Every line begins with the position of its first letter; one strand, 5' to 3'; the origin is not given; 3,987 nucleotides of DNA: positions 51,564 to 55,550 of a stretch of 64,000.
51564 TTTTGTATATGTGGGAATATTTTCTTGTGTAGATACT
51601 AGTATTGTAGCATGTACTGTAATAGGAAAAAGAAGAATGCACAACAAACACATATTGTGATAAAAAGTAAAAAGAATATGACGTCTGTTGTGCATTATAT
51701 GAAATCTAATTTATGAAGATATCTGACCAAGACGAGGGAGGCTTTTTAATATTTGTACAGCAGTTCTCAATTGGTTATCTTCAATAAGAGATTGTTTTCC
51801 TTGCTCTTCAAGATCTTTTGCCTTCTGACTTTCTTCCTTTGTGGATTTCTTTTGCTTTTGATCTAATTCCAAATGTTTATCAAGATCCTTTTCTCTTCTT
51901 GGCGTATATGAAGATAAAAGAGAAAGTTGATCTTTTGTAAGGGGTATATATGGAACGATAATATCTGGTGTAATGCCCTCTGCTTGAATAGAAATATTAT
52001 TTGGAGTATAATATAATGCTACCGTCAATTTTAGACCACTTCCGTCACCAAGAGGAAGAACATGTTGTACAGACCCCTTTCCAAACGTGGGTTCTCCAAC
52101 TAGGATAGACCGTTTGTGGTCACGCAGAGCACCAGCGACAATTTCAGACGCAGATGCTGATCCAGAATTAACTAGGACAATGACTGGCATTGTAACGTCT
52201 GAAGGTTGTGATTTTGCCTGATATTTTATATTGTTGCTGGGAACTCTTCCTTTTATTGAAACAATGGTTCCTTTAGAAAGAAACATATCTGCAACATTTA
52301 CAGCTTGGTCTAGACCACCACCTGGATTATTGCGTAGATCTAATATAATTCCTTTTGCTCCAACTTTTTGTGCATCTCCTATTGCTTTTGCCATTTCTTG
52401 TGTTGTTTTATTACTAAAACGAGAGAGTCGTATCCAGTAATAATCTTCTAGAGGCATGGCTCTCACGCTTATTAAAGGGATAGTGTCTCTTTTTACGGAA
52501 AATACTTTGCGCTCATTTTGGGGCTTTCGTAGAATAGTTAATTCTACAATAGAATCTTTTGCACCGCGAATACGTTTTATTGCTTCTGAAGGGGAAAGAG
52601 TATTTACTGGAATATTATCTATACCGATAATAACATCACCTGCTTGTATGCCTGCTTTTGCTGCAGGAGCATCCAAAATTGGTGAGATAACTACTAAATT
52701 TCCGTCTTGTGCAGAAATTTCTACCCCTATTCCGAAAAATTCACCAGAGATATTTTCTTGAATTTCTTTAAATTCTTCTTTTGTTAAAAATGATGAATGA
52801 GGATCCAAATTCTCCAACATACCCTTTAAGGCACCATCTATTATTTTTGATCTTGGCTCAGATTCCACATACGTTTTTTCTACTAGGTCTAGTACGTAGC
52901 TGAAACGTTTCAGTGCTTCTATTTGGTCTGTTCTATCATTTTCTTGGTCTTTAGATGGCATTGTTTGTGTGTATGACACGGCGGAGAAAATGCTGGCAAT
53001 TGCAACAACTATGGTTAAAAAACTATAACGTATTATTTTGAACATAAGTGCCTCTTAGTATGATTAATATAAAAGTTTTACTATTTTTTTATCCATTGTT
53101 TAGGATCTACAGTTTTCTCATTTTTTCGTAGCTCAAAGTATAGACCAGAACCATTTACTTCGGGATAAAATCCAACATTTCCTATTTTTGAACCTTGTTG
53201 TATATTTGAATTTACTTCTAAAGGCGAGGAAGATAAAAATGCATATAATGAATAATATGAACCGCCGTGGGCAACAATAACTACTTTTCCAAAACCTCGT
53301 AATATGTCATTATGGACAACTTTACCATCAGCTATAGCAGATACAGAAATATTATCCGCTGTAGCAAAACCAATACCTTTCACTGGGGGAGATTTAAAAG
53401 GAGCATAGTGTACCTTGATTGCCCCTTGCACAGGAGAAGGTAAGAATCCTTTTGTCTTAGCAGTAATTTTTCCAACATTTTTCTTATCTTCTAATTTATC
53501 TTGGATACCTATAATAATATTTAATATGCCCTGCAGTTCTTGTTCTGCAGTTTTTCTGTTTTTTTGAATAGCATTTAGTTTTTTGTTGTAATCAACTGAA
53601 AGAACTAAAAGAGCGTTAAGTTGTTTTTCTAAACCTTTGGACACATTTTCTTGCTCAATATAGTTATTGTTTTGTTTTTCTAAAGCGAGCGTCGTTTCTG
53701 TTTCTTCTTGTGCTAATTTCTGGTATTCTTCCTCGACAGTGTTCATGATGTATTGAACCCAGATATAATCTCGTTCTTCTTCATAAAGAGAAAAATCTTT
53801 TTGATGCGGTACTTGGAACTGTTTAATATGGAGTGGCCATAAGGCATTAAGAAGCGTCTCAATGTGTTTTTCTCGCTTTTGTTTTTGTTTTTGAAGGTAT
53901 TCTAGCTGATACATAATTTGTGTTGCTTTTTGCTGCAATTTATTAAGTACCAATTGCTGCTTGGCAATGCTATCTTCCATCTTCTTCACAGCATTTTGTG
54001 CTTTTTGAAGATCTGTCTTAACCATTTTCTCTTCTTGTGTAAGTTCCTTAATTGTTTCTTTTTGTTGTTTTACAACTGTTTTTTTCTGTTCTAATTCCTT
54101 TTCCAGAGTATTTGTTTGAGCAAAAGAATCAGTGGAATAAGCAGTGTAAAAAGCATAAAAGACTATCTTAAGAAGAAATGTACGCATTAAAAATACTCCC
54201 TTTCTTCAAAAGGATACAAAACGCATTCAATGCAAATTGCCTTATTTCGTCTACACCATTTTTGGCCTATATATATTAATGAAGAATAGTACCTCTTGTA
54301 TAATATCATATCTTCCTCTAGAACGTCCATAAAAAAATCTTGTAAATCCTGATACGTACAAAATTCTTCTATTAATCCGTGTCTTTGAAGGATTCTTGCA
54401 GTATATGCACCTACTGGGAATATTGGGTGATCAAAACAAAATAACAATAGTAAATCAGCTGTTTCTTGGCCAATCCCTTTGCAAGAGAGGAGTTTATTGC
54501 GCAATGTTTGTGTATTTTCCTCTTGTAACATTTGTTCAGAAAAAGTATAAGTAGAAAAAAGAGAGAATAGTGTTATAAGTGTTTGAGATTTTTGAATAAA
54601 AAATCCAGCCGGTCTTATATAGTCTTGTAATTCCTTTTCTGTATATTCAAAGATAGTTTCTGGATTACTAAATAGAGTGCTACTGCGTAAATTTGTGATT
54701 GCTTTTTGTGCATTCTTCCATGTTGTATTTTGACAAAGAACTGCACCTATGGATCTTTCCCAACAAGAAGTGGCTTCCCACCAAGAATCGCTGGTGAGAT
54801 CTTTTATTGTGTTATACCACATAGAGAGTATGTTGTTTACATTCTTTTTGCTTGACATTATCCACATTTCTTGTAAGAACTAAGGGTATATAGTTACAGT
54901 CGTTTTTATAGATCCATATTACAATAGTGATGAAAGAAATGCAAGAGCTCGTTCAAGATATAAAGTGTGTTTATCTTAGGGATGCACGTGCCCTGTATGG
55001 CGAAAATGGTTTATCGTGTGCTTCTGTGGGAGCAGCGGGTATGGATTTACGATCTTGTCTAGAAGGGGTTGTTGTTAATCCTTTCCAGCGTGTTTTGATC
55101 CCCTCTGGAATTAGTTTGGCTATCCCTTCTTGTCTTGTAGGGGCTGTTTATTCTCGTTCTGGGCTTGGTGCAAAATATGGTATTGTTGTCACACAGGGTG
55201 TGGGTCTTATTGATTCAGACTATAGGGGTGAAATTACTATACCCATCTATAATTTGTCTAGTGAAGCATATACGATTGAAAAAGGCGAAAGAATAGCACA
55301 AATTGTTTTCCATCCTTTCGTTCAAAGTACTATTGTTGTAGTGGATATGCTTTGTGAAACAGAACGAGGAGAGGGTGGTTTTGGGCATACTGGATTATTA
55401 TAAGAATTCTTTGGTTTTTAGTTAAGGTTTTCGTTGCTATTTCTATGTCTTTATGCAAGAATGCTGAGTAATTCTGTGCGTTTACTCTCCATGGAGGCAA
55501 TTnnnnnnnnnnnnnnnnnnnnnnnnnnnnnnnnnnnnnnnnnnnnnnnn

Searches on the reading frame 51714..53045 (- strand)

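Call 59: search_protein_families(library=pfam, proteins=[window:51714-53045:-], max_evalue=0.001)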
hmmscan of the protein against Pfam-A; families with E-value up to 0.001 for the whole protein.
window:51714-53045:- (444 aa): 5 families
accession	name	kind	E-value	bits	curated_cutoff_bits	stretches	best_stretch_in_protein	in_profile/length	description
PF03572.23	Peptidase_S41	-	1.4e-56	191.1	24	1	205-364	5-165/165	Peptidase family S41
PF00595.29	PDZ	-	8e-12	45.8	23.2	1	100-172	8-81/81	PDZ domain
PF17820.7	PDZ_6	-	3.1e-11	43.3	27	1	121-173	4-54/54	PDZ domain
PF13180.12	PDZ_2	-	4.1e-11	43.4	27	1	106-177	3-73/80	PDZ domain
PF22694.1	CtpB_N-like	-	2.5e-08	34.7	27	1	26-90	15-84/85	Activating protease CtpB N-terminal domain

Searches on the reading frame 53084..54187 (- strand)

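Call 59: search_protein_families(library=pfam, proteins=[window:53084-54187:-], max_evalue=0.001)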
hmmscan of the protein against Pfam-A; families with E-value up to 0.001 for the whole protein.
window:53084-54187:- (368 aa): 1 family
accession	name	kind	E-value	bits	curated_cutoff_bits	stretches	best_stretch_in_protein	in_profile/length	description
PF01551.29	Peptidase_M23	-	3.4e-20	72.5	28.7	1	270-362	4-96/96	Peptidase family M23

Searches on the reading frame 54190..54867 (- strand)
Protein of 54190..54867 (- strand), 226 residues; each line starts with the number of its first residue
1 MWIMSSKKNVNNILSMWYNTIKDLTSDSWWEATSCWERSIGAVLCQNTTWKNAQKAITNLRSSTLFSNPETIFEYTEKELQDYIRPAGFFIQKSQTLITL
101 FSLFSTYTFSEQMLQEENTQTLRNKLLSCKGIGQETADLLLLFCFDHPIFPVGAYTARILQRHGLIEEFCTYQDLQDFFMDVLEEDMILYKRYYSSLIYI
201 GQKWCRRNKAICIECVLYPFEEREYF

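Call 59: search_protein_families(library=pfam, proteins=[window:54190-54867:-], max_evalue=0.001)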
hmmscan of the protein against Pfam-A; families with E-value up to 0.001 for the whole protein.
window:54190-54867:- (226 aa): 1 family
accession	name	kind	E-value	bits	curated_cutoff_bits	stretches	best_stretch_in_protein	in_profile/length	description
PF00730.31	HhH-GPD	-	4.2e-12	46.8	26.2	1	40-183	1-106/108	HhH-GPD superfamily base excision DNA repair protein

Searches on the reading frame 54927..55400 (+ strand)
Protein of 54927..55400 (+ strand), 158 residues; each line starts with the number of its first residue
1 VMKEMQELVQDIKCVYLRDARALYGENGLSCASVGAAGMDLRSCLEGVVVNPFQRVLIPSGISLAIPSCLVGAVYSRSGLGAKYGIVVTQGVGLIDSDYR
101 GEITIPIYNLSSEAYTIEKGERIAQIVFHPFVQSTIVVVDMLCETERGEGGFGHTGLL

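Call 59: search_protein_families(library=pfam, proteins=[window:54927-55400:+], max_evalue=0.001)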
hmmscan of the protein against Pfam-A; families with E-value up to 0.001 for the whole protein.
window:54927-55400:+ (158 aa): 2 families
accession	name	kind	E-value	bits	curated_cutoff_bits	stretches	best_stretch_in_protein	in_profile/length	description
PF00692.24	dUTPase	-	2.2e-30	105.5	22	1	32-156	9-129/129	dUTPase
PF22769.1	DCD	-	7.2e-11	42.8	27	1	46-129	69-151/153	dCTP deaminase-like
